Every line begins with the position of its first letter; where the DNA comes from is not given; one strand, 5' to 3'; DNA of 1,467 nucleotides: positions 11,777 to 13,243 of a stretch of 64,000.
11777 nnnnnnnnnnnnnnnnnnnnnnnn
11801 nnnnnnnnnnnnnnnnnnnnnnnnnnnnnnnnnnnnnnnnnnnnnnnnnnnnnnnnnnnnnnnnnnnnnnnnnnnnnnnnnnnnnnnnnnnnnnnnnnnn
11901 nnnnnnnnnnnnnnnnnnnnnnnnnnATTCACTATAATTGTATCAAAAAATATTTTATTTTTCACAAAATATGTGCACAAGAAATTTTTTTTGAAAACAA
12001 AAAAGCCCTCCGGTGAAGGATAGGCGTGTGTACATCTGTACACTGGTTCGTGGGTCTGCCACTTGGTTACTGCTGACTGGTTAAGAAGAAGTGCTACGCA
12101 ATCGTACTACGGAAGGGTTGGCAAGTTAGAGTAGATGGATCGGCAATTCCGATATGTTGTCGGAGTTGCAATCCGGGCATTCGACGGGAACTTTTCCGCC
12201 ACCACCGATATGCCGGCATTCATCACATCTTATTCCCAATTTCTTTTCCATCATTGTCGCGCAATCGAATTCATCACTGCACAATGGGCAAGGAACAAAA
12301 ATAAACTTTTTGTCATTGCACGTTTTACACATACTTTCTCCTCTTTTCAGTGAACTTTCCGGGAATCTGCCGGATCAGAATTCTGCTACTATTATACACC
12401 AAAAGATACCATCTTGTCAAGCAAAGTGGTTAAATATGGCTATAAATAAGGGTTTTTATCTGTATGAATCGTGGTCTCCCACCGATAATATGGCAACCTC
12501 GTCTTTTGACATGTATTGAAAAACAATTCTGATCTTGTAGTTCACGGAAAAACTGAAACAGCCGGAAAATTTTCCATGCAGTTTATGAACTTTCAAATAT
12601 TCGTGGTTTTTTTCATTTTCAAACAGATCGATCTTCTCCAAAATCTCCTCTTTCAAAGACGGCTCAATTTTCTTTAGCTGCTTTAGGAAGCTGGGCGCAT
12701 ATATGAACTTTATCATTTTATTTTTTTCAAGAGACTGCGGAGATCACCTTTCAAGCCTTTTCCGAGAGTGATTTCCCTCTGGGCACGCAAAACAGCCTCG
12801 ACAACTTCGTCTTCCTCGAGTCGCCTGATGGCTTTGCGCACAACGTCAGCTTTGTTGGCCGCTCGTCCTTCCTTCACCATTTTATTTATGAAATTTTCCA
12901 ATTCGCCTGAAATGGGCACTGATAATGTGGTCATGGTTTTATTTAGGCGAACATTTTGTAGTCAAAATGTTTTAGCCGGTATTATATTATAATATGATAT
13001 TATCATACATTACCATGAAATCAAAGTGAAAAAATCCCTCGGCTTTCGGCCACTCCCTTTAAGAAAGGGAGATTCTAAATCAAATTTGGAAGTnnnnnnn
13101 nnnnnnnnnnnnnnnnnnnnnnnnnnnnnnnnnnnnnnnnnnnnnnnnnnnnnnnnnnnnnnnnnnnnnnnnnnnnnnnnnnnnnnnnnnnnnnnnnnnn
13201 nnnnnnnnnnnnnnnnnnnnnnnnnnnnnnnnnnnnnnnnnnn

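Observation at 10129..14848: Type IV pilus operon split by an accessory cassette (ParDE-like toxin-antitoxin pair, zinc-ribbon protein, ORF6N gene) between pilB and pilC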

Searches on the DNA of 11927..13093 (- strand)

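Call 82: search_dna_similar(query=window:11927-13093:-, collection=plasmids, mode=distant, max_rows=8)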
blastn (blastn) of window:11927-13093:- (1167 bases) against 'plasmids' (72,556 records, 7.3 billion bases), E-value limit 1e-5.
No match.

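Call 83: search_dna_similar(query=window:11927-13093:-, collection=phages, mode=distant, max_rows=8)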
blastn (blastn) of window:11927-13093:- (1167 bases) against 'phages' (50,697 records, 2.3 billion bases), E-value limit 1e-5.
No match.

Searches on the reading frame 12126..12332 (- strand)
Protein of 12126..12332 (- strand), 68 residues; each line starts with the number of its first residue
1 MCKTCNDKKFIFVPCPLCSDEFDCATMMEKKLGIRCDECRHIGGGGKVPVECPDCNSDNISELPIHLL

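Call 3: search_protein_families(library=pfam, proteins=[window:12126-12332:-], max_evalue=0.01)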
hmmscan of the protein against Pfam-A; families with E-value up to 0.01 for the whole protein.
window:12126-12332:- (68 aa): 0 families

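Call 21: find_encoding_contigs(protein=window:12126-12332:-, flank=6000, max_places=10)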
Protein window:12126-12332:- (68 aa): 3 contigs read that carry it; 1 place shown.
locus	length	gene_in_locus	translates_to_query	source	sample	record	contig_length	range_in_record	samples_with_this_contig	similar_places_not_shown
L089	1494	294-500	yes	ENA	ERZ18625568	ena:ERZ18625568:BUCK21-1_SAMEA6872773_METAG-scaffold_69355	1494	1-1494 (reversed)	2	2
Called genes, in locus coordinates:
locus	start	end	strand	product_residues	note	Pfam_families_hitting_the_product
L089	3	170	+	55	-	?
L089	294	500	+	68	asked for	-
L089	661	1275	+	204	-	PF10543:ORF6N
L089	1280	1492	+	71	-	?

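Call 31: search_protein_families(library=ncbifam, proteins=[window:12126-12332:-], max_evalue=0.1)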
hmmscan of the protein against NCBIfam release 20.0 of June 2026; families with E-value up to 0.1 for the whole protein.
window:12126-12332:- (68 aa): 1 family
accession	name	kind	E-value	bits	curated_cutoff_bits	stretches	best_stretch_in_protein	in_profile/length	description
NF004067.0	PRK05580.1-4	equivalog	0.053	11.9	763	1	5-61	441-490/737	primosomal protein N'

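Call 33: search_protein_families(library=phrogs, proteins=[window:12126-12332:-], max_evalue=0.01)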
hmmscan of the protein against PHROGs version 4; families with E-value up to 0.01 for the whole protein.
window:12126-12332:- (68 aa): 0 families

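Call 34: find_homologous_proteins(query=window:12126-12332:-, max_evalue=0.001)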
Query window:12126-12332:- (68 aa): 1 proteins with E <= 0.001 among 1 candidates.
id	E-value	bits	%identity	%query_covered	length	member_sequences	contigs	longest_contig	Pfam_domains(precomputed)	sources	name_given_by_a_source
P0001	2.7e-41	156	100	100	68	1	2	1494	-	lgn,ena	-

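Call 43: search_protein_representatives(protein=window:12126-12332:-)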
Query: 68 residues. Proteins with E-value up to 0.001 (for the whole library): 6; up to 1e-10: 3; up to 1e-30: 1. The best 6 are listed.
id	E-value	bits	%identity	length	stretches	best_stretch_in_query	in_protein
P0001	8.5e-42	156.1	100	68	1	1-68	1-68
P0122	3.7e-13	65.1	55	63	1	2-56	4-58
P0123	7.1e-12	61.1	49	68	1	2-68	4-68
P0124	8.0e-09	51.4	30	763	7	32-67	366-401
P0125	1.9e-05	40.7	47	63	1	2-62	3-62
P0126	1.0e-04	38.3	30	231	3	4-43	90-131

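Call 72: predict_structure(protein=window:12129-12332:-)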
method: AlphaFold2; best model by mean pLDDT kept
length: 68 residues; sequences in the alignment: 1
mean_pLDDT: 49.4   pTM: 0.35
mean pLDDT of the five models: 49.4, 45.6, 41.7, 36.2, 36.0
residues with pLDDT >= 90: 0; 70-90: 0; 50-70: 30; < 50: 38
segments of 3 or more residues with pLDDT < 50: 1-7, 17-32, 54-64, 66-68
pLDDT, mean of each block of 10 residues (from residue 1): 46 54 43 54 58 48 42
secondary structure, 60 per line:
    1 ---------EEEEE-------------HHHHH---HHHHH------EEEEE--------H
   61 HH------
elements in order: E10-14 H28-32 H36-40 E47-51

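Call 92: search_protein_families(library=padloc, proteins=[window:12126-12332:-], max_evalue=0.01)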
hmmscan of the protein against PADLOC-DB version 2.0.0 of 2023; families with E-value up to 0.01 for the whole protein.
window:12126-12332:- (68 aa): 0 families

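Call 102: search_solved_structures(query=window:12129-12332:-, max_evalue=10)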
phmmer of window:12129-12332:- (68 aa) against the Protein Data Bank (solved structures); distinct sequences matched with E-value up to 10: 13.
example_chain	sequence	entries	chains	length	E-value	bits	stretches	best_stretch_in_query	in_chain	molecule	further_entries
6cvn_D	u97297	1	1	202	0.0021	21.4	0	28-53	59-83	Microtubule-associated protein tau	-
9mc2_A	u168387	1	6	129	0.035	17.5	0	28-51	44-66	Microtubule-associated protein tau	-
9gg1_A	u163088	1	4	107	0.094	16.2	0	19-52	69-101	Isoform Tau-D of Microtubule-associated protein tau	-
6vh7_A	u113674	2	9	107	0.11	15.9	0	18-52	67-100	Microtubule-associated protein tau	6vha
7u0z_B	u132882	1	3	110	0.11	15.9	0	19-52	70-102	Isoform Tau-E of Microtubule-associated protein tau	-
9gg0_A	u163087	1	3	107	0.22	15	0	19-51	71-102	Isoform Tau-D of Microtubule-associated protein tau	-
10ij_A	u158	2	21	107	0.28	14.7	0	19-52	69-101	Microtubule-associated protein tau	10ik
6gx5_A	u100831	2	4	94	0.37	14.3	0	19-52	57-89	Microtubule-associated protein tau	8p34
9hbb_A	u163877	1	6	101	0.39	14.2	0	19-52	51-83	Isoform Tau-F of Microtubule-associated protein tau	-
2dlq_A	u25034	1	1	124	0.53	13.8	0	15-59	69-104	GLI-Kruppel family member HKR3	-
9wit_A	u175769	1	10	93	0.7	13.4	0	19-52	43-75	Isoform Tau-F of Microtubule-associated protein tau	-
7ypg_B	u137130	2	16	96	2.7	11.5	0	19-52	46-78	Isoform Tau-E of Microtubule-associated protein tau | Microtubule-associated protein tau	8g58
7ymn_F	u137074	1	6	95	3.4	11.2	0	18-52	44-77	Isoform Tau-D of Microtubule-associated protein tau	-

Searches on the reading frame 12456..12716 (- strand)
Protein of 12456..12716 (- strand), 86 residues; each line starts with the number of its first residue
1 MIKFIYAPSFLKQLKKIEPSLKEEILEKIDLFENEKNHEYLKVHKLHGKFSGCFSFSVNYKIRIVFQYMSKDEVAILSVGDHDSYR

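Call 3: search_protein_families(library=pfam, proteins=[window:12456-12716:-], max_evalue=0.01)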
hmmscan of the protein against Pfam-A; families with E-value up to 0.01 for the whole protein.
window:12456-12716:- (86 aa): 3 families
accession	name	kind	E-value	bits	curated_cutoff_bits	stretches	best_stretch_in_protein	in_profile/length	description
PF05015.19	HigB-like_toxin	-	3.6e-05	24.6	27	1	14-73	18-82/91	RelE-like toxin of type II toxin-antitoxin system HigB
PF15738.11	YafQ_toxin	-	0.00072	20.2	30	1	6-83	5-84/88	Bacterial toxin of type II toxin-antitoxin system, YafQ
PF05016.21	ParE_toxin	-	0.0012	19.8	23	1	5-82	2-85/89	ParE toxin of type II toxin-antitoxin system, parDE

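Call 20: find_encoding_contigs(protein=window:12456-12716:-, flank=6000, max_places=10)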
Protein window:12456-12716:- (86 aa): 6 contigs read that carry it; 6 places shown.
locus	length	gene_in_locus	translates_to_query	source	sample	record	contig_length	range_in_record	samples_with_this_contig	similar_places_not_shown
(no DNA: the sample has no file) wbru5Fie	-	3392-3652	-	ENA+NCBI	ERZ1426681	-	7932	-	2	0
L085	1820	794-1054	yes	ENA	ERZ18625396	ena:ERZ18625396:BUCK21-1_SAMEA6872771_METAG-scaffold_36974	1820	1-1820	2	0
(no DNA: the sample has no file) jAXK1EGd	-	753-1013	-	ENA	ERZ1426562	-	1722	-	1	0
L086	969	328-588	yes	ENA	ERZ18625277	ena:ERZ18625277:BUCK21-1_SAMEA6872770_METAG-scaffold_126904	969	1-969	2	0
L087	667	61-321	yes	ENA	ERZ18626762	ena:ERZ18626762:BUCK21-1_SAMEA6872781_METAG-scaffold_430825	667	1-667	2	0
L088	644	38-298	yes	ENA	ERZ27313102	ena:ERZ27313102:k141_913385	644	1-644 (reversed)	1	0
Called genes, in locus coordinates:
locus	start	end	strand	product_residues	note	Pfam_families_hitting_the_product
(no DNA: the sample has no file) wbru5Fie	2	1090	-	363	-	?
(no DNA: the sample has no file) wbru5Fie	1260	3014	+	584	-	PF05157:MshEN, PF00437:T2SSE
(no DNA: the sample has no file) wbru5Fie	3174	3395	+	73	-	-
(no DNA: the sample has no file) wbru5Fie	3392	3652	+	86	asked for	-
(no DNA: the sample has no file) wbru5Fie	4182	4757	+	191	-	PF10543:ORF6N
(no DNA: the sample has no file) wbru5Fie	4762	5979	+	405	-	PF28597:T2SSF_N, PF00482:T2SSF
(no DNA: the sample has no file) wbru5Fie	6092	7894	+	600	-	PF13620:CarboxypepD_reg (weak), PF13715:CarbopepD_reg_2 (faint), PF17802:SpaA (faint)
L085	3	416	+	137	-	?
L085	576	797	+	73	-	-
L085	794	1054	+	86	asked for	-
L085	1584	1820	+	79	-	?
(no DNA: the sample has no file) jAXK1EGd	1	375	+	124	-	?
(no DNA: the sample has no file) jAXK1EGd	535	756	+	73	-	-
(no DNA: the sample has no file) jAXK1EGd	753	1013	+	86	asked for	-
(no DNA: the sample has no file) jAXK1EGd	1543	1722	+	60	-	?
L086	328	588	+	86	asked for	-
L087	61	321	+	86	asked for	-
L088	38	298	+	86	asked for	-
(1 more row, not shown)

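Call 31: search_protein_families(library=ncbifam, proteins=[window:12456-12716:-], max_evalue=0.1)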
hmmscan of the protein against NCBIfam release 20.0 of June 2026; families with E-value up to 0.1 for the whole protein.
window:12456-12716:- (86 aa): 3 families
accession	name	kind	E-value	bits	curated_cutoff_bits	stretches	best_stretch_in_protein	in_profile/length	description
TIGR02385.1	RelE_StbE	subfamily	2.6e-08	34.2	27.9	1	5-82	3-84/88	type II toxin-antitoxin system mRNA interferase toxin, RelE/StbE family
TIGR02116.1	toxin_Txe_YoeB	equivalog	6.6e-05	23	51.8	1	12-82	10-79/80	Txe/YoeB family addiction module toxin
NF047934.1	antiphage_GapS4b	subfamily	0.019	13.8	300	1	21-71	259-310/355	GapS4b family protein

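Call 32: search_solved_structures(query=window:12456-12716:-, max_evalue=1, show_alignments=2)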
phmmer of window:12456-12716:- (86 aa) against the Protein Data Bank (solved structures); distinct sequences matched with E-value up to 1: 8.
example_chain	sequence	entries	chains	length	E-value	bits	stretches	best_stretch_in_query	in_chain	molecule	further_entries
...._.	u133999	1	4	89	0.013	18.9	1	12-82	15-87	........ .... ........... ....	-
7v5y_E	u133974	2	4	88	0.014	18.8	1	12-82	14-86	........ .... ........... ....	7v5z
4mct_B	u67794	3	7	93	0.025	18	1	34-78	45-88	Killer protein | Endoribonuclease HigB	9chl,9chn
4px8_A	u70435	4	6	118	0.031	17.7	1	34-81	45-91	Killer protein | Host inhibition of growth B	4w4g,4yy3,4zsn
4ypb_QY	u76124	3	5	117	0.036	17.5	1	34-78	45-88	Host inhibition of growth B | Killer protein | Endoribonuclease HigB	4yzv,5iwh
4mcx_B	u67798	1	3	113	0.038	17.4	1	34-78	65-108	Killer protein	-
5ixl_A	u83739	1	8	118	0.043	17.2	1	34-77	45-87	Endoribonuclease HigB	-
8uwb_B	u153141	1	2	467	0.33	14.4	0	8-63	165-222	Serine/threonine-protein phosphatase 2A 56 kDa regulatory subunit epsilon isoform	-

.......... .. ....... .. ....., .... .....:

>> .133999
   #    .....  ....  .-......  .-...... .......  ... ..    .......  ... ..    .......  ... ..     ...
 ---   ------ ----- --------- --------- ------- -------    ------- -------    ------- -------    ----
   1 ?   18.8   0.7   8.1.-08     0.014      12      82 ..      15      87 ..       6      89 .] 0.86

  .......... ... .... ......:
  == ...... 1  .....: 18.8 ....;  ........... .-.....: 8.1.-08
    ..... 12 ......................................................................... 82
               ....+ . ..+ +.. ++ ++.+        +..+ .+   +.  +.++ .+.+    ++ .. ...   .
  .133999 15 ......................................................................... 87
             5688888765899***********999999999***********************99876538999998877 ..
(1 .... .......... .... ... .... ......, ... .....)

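Call 33: search_protein_families(library=phrogs, proteins=[window:12456-12716:-], max_evalue=0.01)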
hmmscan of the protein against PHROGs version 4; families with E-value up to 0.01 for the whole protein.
window:12456-12716:- (86 aa): 3 families
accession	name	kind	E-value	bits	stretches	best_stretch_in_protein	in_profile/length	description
phrog_1213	-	moron, auxiliary metabolic gene and host takeover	6.5e-11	43.7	1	1-84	2-85/88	RelE-like toxin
phrog_3066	-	moron, auxiliary metabolic gene and host takeover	8.7e-07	30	1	13-83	18-92/94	toxin of TA system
phrog_2523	-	unknown function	0.0046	18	1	1-78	2-80/108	-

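Call 50: find_homologous_proteins(query=window:12456-12716:-, max_evalue=0.00001)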
Query window:12456-12716:- (86 aa): 401 proteins with E <= 0.00001 among 403 candidates; the best 120 are listed.
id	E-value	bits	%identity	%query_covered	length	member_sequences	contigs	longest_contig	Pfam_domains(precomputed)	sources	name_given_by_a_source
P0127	2.1e-49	182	100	100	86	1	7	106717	-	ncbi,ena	-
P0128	6.2e-38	146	78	100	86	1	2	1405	-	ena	-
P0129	3.0e-34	134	70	100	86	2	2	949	-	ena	-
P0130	4.0e-34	134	70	100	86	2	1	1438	-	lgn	-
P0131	4.7e-33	130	69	100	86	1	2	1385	-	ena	-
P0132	1.6e-32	129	67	100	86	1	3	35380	-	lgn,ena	-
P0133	1.0e-31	126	67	100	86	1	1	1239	-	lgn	-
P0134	1.5e-31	125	67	99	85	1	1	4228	-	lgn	-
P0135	1.9e-31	125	67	100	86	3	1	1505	-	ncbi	-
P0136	2.5e-31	125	67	100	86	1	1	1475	-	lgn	-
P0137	2.7e-31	125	64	100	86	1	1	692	-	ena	-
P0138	8.8e-31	123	65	100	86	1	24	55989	-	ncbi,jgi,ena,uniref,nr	ncbi:MAG: Plasmid stabilization system [Candidatus Nomurabacteria bacterium GW2011_GWB1_40_7]|uniref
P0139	2.6e-30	122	68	99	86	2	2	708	-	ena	-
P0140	2.8e-30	121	65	100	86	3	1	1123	-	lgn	-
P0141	3.4e-30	121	60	100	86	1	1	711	-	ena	-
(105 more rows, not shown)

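Call 52: find_encoding_contigs(protein=P0128, flank=5000, max_places=3)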
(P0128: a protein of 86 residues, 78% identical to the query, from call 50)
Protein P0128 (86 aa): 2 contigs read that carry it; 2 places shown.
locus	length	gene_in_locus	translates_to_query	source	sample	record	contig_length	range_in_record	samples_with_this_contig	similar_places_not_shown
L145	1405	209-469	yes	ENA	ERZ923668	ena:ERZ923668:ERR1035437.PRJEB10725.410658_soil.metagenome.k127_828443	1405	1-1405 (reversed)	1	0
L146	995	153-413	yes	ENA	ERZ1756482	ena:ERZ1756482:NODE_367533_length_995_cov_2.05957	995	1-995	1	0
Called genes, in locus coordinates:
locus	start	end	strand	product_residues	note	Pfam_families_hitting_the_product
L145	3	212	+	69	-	?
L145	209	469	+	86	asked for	-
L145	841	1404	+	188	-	?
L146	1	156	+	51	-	?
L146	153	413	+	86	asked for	-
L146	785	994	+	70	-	?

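Call 53: find_encoding_contigs(protein=P0132, flank=5000, max_places=3)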
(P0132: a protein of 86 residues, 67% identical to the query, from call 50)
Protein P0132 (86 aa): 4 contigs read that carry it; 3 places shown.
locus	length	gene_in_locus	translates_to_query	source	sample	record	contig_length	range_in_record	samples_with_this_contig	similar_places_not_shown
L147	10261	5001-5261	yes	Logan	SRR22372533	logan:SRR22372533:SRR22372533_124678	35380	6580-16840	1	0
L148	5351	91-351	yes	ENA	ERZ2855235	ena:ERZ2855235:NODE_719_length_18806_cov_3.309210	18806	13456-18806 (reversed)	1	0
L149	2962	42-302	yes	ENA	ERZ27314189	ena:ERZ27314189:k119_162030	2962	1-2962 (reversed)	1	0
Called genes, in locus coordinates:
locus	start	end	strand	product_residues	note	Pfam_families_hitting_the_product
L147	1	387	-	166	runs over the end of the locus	PF00186:DHFR_1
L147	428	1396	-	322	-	PF00303:Thymidylat_synt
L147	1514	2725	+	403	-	PF04851:ResIII (faint), PF00270:DEAD, PF16203:ERCC3_RAD25_C (weak), PF00271:Helicase_C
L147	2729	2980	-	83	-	PF00830:Ribosomal_L28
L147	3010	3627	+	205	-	PF02163:Peptidase_M50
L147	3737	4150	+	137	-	PF00164:Ribosom_S12_S23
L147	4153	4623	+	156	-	PF00177:Ribosomal_S7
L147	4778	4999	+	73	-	-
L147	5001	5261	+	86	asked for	-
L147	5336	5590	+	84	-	-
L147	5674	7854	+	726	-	PF00009:GTP_EFTU, PF22042:EF-G_D2, PF03144:GTP_EFTU_D2, PF14492:EFG_III, PF16658:RF3_C (weak), PF03764:EFG_IV, PF00679:EFG_C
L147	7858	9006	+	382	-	PF01180:DHO_dh, PF01207:Dus (faint)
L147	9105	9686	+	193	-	PF00156:Pribosyltran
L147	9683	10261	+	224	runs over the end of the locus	PF00215:OMPdecase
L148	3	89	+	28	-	?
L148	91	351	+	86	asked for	-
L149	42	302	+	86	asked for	-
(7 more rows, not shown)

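Call 59: search_protein_families(library=pfam, proteins=[L147:5336-5590:+], max_evalue=0.01)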
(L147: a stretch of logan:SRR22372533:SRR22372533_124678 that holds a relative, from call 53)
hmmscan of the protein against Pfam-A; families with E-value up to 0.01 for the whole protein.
L147:5336-5590:+ (84 aa): 0 families

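Call 84: find_related_loci(query=window:12459-12716:-, collection=viral_contigs, flank=4000)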
Query window:12459-12716:- (86 aa) in viral_contigs; peptide patterns used: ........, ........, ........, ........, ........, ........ (x = any residue, [..] = any of these).
32 stretches matched a pattern, but none encodes a relative of the query by tblastn (E <= 1e-3).

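Call 85: find_encoding_contigs(protein=P0138, flank=3500, max_places=8)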
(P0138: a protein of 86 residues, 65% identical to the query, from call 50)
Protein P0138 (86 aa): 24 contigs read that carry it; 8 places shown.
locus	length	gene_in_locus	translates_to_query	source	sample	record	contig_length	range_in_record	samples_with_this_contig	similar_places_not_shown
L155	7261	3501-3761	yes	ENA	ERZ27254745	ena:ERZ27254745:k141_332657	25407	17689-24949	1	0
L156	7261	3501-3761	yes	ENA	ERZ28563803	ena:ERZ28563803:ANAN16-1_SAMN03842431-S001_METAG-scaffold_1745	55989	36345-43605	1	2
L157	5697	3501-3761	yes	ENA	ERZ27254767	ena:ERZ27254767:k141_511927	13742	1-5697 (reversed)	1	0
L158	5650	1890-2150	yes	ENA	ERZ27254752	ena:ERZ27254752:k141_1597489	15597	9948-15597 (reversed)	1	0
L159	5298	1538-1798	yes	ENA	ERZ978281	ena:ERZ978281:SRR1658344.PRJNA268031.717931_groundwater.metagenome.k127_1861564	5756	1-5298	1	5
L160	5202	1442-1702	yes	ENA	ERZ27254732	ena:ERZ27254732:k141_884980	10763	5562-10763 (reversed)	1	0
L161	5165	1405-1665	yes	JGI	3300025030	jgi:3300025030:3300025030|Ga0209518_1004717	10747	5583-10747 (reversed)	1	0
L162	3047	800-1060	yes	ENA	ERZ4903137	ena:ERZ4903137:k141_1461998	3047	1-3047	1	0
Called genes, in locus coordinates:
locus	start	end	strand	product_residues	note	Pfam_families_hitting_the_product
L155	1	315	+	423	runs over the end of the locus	PF00270:DEAD, PF16203:ERCC3_RAD25_C (weak), PF00271:Helicase_C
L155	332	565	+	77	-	-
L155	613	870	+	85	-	PF09827:CRISPR_Cas2 (weak), PF20803:PaaX_M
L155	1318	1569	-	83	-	PF00830:Ribosomal_L28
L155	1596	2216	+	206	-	PF02163:Peptidase_M50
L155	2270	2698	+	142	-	PF00164:Ribosom_S12_S23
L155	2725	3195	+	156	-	PF00177:Ribosomal_S7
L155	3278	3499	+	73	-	-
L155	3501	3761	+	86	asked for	-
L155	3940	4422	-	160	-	PF01936:NYN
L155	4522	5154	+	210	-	-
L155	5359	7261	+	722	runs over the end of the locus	PF00009:GTP_EFTU, PF03144:GTP_EFTU_D2, PF22042:EF-G_D2, PF14492:EFG_III, PF16658:RF3_C (weak), PF03764:EFG_IV, PF00679:EFG_C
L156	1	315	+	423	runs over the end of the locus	PF00270:DEAD, PF04851:ResIII (weak), PF16203:ERCC3_RAD25_C (weak), PF00271:Helicase_C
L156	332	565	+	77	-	-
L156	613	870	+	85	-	PF09827:CRISPR_Cas2 (weak), PF20803:PaaX_M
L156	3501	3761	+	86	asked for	-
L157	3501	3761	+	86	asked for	-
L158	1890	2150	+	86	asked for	-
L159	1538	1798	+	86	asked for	-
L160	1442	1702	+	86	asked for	-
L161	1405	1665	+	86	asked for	-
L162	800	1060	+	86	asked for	-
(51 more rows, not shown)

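Call 92: search_protein_families(library=padloc, proteins=[window:12456-12716:-], max_evalue=0.01)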
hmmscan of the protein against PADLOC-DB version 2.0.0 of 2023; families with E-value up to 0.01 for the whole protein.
window:12456-12716:- (86 aa): 0 families
